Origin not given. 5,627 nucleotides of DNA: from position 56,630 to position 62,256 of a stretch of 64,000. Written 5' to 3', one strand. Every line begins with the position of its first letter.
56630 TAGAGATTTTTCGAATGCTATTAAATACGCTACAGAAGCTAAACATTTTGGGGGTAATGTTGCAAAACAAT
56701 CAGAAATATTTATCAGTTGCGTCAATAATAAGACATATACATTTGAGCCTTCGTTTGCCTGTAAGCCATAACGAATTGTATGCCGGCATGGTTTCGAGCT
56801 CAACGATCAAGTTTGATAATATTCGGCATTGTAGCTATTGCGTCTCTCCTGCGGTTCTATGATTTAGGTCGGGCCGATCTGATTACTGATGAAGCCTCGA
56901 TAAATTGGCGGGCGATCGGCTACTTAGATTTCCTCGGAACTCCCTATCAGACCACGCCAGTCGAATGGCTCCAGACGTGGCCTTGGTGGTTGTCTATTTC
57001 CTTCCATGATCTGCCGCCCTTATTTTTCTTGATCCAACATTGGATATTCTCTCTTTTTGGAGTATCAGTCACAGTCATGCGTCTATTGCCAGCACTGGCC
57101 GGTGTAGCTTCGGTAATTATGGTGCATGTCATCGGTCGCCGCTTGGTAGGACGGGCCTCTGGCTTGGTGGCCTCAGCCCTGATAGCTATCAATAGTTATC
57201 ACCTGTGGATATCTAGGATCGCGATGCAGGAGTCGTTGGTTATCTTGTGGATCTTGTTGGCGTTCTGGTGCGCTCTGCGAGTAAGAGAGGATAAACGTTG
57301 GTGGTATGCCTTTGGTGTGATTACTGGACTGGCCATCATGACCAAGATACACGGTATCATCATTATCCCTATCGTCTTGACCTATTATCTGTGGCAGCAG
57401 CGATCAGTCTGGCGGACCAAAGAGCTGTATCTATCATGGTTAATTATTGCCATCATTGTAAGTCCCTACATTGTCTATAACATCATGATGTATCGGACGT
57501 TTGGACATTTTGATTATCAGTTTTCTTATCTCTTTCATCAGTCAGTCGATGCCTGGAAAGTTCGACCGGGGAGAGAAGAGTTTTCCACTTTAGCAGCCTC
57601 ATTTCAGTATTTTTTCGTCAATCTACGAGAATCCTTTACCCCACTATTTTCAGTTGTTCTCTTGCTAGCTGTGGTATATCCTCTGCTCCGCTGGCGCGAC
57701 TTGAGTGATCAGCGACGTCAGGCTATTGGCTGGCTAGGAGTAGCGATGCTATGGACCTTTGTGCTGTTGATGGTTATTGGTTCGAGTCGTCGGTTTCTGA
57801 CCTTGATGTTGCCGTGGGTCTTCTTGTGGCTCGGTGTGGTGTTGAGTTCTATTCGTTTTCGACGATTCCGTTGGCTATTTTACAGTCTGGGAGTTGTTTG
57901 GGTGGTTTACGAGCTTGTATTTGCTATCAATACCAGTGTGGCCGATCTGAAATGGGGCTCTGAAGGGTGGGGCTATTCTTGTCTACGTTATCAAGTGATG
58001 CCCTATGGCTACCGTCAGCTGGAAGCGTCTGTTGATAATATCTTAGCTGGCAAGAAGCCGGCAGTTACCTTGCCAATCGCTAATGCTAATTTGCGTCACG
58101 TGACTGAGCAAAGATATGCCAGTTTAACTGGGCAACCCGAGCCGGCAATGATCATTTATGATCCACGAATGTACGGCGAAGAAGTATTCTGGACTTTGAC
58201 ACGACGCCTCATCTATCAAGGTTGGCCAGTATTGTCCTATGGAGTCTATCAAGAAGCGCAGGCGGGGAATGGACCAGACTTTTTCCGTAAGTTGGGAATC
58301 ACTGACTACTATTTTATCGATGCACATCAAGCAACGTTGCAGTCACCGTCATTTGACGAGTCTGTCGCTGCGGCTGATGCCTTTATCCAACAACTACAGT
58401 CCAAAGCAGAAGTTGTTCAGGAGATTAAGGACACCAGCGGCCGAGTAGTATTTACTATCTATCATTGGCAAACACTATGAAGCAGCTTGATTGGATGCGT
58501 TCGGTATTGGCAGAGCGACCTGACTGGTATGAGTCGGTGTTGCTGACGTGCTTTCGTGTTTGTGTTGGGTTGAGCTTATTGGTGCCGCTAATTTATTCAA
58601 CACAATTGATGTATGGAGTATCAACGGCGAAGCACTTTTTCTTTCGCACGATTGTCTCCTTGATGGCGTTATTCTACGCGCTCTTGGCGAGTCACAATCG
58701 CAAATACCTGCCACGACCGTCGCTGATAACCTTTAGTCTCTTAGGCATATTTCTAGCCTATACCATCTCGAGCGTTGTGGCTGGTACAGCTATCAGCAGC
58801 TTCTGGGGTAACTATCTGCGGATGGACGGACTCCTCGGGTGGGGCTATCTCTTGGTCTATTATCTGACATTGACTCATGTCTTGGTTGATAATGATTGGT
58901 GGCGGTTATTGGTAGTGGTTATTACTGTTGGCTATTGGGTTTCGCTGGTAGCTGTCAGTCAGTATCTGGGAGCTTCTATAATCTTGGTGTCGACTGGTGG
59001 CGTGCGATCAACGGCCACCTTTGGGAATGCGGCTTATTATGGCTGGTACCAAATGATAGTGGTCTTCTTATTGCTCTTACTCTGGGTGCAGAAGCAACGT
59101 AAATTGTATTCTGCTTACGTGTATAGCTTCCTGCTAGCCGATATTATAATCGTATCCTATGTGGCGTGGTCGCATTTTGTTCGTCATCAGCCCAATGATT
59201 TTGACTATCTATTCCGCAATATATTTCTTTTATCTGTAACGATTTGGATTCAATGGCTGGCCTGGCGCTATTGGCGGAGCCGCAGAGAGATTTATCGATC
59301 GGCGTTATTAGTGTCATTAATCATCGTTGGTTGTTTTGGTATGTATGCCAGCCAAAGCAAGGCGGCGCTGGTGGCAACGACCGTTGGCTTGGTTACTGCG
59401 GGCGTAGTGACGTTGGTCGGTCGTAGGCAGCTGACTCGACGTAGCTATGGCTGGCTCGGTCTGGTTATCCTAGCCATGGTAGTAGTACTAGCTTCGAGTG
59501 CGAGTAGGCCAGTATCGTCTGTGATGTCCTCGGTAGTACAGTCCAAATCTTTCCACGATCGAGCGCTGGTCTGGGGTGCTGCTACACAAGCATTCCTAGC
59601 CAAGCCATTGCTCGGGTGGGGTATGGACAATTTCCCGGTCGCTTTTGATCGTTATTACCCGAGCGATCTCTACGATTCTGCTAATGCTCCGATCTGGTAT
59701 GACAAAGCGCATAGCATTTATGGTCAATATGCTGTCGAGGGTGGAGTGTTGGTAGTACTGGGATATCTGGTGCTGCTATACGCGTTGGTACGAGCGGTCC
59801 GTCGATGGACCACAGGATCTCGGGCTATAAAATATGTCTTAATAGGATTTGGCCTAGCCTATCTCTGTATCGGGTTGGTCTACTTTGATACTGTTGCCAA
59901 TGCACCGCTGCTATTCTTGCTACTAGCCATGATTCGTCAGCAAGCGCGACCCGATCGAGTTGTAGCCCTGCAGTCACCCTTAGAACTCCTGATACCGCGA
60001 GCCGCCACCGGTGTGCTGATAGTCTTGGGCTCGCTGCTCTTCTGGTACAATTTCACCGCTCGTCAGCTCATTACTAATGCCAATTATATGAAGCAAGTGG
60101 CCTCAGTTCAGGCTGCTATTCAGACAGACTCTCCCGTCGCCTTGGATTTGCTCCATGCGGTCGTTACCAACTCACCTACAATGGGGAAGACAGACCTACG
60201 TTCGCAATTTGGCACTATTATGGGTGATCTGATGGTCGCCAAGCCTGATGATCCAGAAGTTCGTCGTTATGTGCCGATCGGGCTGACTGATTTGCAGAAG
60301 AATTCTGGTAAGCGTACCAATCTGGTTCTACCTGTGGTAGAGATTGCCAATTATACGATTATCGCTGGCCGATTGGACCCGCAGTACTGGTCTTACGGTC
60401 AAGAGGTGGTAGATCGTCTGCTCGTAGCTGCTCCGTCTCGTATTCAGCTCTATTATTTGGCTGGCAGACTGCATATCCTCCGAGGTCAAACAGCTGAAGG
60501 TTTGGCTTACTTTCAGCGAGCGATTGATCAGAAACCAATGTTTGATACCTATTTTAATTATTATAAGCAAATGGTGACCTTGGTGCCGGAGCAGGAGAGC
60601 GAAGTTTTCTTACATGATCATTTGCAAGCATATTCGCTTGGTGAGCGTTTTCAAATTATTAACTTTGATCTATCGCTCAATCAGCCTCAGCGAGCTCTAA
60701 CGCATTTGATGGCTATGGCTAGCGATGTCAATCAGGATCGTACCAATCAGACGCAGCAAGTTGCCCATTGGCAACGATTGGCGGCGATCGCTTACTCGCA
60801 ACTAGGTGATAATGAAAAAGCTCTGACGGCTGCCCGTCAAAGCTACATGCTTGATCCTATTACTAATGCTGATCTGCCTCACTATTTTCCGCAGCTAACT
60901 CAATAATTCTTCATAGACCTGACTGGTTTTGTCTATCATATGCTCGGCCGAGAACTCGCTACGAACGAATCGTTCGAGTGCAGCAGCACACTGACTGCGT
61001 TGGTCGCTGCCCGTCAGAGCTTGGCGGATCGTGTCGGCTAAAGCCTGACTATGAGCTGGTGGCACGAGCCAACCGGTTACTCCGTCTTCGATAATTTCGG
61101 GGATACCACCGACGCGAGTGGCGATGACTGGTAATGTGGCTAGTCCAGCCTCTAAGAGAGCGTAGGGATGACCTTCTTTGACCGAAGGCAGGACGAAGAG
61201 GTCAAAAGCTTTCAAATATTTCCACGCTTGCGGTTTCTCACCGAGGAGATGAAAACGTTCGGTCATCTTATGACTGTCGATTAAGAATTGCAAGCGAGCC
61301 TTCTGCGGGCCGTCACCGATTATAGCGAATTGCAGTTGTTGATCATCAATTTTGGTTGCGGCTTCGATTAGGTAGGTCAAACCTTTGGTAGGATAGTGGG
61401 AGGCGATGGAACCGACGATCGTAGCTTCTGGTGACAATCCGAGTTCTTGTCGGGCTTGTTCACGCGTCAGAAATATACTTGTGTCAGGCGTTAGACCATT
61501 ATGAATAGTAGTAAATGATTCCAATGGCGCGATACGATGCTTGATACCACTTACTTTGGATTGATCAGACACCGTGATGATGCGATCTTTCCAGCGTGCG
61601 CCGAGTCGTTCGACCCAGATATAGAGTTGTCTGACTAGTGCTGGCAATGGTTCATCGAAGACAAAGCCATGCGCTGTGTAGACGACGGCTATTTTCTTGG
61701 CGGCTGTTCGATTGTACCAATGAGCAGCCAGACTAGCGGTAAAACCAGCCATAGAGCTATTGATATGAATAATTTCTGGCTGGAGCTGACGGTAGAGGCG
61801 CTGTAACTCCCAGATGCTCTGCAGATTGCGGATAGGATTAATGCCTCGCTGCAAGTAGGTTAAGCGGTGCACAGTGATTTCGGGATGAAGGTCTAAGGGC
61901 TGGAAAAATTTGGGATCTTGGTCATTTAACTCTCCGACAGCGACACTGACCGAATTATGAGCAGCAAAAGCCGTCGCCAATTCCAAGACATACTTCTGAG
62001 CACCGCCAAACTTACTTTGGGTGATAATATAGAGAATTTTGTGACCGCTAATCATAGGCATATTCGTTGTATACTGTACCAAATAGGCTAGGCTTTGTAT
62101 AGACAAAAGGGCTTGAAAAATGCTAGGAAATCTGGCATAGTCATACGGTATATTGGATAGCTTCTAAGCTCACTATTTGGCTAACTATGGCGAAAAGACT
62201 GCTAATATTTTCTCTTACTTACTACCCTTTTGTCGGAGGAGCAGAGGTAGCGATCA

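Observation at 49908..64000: Candidate surface-protein O-glycosylation locus: giant Thr/Ser-rich secreted protein, two WaaL/PglL-like ligases, PMT/ArnT-like GT-C enzyme and three GT4 transferases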

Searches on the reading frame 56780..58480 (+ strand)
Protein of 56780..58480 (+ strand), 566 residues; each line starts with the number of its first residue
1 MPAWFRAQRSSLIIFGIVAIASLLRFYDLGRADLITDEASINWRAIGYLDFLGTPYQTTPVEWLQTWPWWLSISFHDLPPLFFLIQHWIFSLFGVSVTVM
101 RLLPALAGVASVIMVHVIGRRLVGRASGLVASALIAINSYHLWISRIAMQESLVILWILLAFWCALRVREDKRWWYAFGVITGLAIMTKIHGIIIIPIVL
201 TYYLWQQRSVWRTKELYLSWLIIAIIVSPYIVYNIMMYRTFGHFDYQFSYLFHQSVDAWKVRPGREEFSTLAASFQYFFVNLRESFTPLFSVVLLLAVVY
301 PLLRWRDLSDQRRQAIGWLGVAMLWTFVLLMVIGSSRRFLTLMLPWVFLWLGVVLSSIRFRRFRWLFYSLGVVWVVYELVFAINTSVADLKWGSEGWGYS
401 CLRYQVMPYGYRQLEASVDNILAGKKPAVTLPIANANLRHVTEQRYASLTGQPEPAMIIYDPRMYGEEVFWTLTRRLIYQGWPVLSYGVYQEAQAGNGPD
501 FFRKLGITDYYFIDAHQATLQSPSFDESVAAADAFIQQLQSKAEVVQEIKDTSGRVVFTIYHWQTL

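Call 5: search_protein_families(library=pfam, proteins=[window:56780-58480:+], max_evalue=0.01)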
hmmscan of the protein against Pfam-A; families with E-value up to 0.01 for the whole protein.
window:56780-58480:+ (566 aa): 2 families
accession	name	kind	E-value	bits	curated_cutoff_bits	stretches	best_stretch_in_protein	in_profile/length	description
PF13231.12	PMT_2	-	1.9e-21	77.4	26.1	1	78-233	2-160/160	Dolichyl-phosphate-mannose-protein mannosyltransferase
PF02366.24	PMT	-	8.4e-13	48.9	22.7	1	84-236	68-236/245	Dolichyl-phosphate-mannose-protein mannosyltransferase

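Call 11: search_protein_families(library=ncbifam, proteins=[window:56780-58480:+], max_evalue=0.01)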
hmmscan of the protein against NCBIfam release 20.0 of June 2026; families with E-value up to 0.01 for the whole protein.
window:56780-58480:+ (566 aa): 2 families
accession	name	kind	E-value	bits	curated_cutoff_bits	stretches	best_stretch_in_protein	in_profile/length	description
TIGR03663.1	TIGR03663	subfamily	2.8e-13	49.7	126.25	1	13-332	3-309/435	flippase activity-associated protein Agl23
TIGR04154.1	archaeo_STT3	subfamily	1.6e-06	26.8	450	1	98-244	96-262/831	oligosaccharyl transferase, archaeosortase A system-associated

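Call 29: find_encoding_contigs(protein=window:56780-58480:+, flank=10000, max_places=2)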
Protein window:56780-58480:+ (566 aa): 1 contig read that carries it; 1 place shown.
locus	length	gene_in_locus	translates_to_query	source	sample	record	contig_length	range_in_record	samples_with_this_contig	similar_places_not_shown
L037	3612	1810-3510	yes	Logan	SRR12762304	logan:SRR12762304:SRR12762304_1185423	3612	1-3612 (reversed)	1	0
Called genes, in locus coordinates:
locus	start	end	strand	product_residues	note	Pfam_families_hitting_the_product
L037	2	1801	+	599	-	?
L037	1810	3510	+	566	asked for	PF02366:PMT, PF13231:PMT_2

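Call 76: search_solved_structures(query=window:56780-58480:+, max_evalue=1)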
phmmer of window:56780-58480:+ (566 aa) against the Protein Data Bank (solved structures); distinct sequences matched with E-value up to 1: 0.

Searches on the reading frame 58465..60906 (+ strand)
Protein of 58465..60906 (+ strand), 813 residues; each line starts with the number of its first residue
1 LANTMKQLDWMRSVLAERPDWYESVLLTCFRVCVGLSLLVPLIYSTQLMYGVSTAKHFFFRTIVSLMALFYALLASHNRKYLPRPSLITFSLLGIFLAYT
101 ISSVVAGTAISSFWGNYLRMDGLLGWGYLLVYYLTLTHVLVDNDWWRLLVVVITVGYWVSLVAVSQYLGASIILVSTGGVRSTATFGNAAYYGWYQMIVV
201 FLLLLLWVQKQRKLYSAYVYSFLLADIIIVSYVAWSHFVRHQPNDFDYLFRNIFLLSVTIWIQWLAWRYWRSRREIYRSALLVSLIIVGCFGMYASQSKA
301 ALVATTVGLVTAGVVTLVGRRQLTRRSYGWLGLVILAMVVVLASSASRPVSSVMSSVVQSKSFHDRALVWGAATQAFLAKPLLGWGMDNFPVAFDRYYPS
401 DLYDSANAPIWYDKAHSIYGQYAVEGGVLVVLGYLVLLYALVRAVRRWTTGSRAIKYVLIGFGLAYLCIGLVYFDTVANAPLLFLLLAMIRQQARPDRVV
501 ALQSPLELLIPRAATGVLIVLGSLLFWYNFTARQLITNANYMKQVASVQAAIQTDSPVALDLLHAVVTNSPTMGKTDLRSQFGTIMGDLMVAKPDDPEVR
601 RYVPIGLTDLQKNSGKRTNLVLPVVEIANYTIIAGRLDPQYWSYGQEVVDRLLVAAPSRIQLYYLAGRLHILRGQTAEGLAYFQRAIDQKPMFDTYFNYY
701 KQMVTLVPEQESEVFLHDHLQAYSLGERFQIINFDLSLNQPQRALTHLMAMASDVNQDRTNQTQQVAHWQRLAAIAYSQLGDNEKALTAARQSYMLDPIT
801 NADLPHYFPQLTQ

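Call 5: search_protein_families(library=pfam, proteins=[window:58465-60906:+], max_evalue=0.01)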
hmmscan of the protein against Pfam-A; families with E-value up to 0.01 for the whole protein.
window:58465-60906:+ (813 aa): 6 families
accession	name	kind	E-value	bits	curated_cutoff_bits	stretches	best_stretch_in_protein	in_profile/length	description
PF04932.20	Wzy_C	-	1.9e-15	57.4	31.7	1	286-435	3-149/149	O-Antigen ligase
PF13371.12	TPR_9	-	1.4e-06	28.7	35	1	646-691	15-60/73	Tetratricopeptide repeat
PF07719.23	TPR_2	-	4.4e-06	26.8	27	0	662-691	3-32/34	Tetratricopeptide repeat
PF13181.12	TPR_8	-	1.2e-05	25.5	25.7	0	661-691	2-32/34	Tetratricopeptide repeat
PF13428.12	TPR_14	-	0.00063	20.6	23.5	0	661-691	2-32/44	Tetratricopeptide repeat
PF13424.12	TPR_12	-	0.001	19.7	30.1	0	764-794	42-72/77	Tetratricopeptide repeat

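Call 11: search_protein_families(library=ncbifam, proteins=[window:58465-60906:+], max_evalue=0.01)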
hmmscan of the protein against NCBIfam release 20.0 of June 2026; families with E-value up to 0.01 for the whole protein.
window:58465-60906:+ (813 aa): 1 family
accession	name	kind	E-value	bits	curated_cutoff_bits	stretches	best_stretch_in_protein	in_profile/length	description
NF047558.1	TPR_END_plus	domain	0.00056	19.8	32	0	662-691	1-30/56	TPR end-of-group domain-containing protein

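Call 27: find_encoding_contigs(protein=window:58465-60906:+, flank=10000, max_places=2)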
Protein window:58465-60906:+ (813 aa): no gene with exactly this product is on record in the collection.

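Call 28: find_encoding_contigs(protein=window:58477-60906:+, flank=10000, max_places=2)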
Protein window:58477-60906:+ (809 aa): no gene with exactly this product is on record in the collection.

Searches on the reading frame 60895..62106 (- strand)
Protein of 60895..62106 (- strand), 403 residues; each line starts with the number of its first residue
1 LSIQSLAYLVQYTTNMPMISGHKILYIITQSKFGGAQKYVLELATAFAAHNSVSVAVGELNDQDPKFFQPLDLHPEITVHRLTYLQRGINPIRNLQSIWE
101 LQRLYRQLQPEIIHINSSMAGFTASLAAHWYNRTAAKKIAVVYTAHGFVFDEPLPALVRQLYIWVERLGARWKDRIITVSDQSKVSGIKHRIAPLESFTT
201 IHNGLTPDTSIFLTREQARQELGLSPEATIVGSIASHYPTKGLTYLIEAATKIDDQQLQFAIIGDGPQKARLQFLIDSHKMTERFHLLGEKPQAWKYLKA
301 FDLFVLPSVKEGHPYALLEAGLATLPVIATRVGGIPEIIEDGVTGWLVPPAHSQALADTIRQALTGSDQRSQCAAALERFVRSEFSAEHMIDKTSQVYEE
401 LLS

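Call 5: search_protein_families(library=pfam, proteins=[window:60895-62106:-], max_evalue=0.01)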
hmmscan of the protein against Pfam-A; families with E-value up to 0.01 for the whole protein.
window:60895-62106:- (403 aa): 8 families
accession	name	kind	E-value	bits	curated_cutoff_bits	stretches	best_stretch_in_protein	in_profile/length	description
PF00534.26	Glycos_transf_1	-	2e-36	125.6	26.4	1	215-375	2-167/172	Glycosyl transferases group 1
PF13692.12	Glyco_trans_1_4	-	2.9e-33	115.5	27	1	229-365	5-141/142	Glycosyl transferases group 1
PF13439.12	Glyco_transf_4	-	6.2e-20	72.3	28.5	1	33-207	1-168/170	Glycosyltransferase Family 4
PF13579.12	Glyco_trans_4_4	-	2.1e-18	67.6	29.7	1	34-182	1-137/158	Glycosyl transferase 4-like domain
PF13477.12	Glyco_trans_4_2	-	6.7e-08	33.2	23.4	1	37-162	10-125/139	Glycosyl transferase 4-like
PF20706.3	GT4-conflict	-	0.0002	20.9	26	1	230-390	202-381/385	Family 4 Glycosyltransferase in conflict systems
PF08323.17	Glyco_transf_5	-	0.0008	19.6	22.7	1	107-173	126-210/239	Starch synthase catalytic domain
PF13524.12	Glyco_trans_1_2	-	0.0027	18.1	25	1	257-393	14-141/144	Glycosyl transferase-like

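Call 11: search_protein_families(library=ncbifam, proteins=[window:60895-62106:-], max_evalue=0.01)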
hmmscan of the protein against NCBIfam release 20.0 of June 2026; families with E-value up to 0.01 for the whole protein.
window:60895-62106:- (403 aa): 42 families (the best 25 are shown)
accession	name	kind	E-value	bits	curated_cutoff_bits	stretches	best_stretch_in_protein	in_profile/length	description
TIGR03088.1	stp2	hypoth_equivalog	1.6e-38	132.7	409.05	1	88-402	60-374/374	TIGR03088 family PEP-CTERM/XrtA system glycosyltransferase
TIGR03999.1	thiol_BshA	equivalog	5.6e-32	111.1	273.7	1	94-402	69-374/375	N-acetyl-alpha-D-glucosaminyl L-malate synthase BshA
TIGR04063.1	stp3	hypoth_equivalog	4.3e-25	88.4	442.05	1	100-402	83-396/397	TIGR04063 family PEP-CTERM/XrtA system glycosyltransferase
NF041876.1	EPS_EpsE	equivalog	3.1e-24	86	400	1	233-389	219-384/389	exopolysaccharide biosynthesis GT4 family glycosyltransferase EpsE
NF047684.1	TeichurnBiosyTuaC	equivalog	5.5e-24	84.8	550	1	214-402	205-390/391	teichuronic acid biosynthesis protein TuaC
TIGR02149.1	glgA_Coryne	subfamily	6.1e-20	71.7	302.4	1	160-401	132-390/391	glycogen synthase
TIGR04005.1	wcaL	equivalog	5e-19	68.4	537.6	1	233-362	227-366/406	colanic acid biosynthesis glycosyltransferase WcaL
TIGR03449.1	mycothiol_MshA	equivalog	9.7e-18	64.2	462.5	1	174-401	166-403/406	D-inositol-3-phosphate glycosyltransferase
TIGR02095.1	glgA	subfamily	3.9e-16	58.8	328.45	1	217-401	281-477/477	glycogen/starch synthase, ADP-glucose type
NF038295.1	EPS_HpsP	equivalog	6.2e-16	58.4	550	1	190-401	170-387/388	hormogonium polysaccharide biosynthesis glycosyltransferase HpsP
NF011726.0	PRK15179.1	equivalog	1.3e-14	53.5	733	1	230-398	519-691/694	Vi polysaccharide biosynthesis protein TviE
NF012028.0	PRK15484.1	subfamily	1.5e-14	53.9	618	1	199-397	164-374/380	lipopolysaccharide N-acetylglucosaminyltransferase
TIGR04157.1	glyco_rSAM_CFB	subfamily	1.8e-14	53.6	400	1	172-362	169-362/406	TIGR04157 family glycosyltransferase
NF038298.1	EPS_HpsO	equivalog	2.2e-14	53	575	1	99-401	79-387/388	hormogonium polysaccharide biosynthesis glycosyltransferase HpsO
NF050063.1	ProtGlycPglJ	equivalog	6e-14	52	500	1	240-372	206-338/363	N-acetylgalactosamine-N,N'-diacetylbacillosaminyl-diphospho-undecaprenol 4-alpha-N-acetylgalactosaminyltransferase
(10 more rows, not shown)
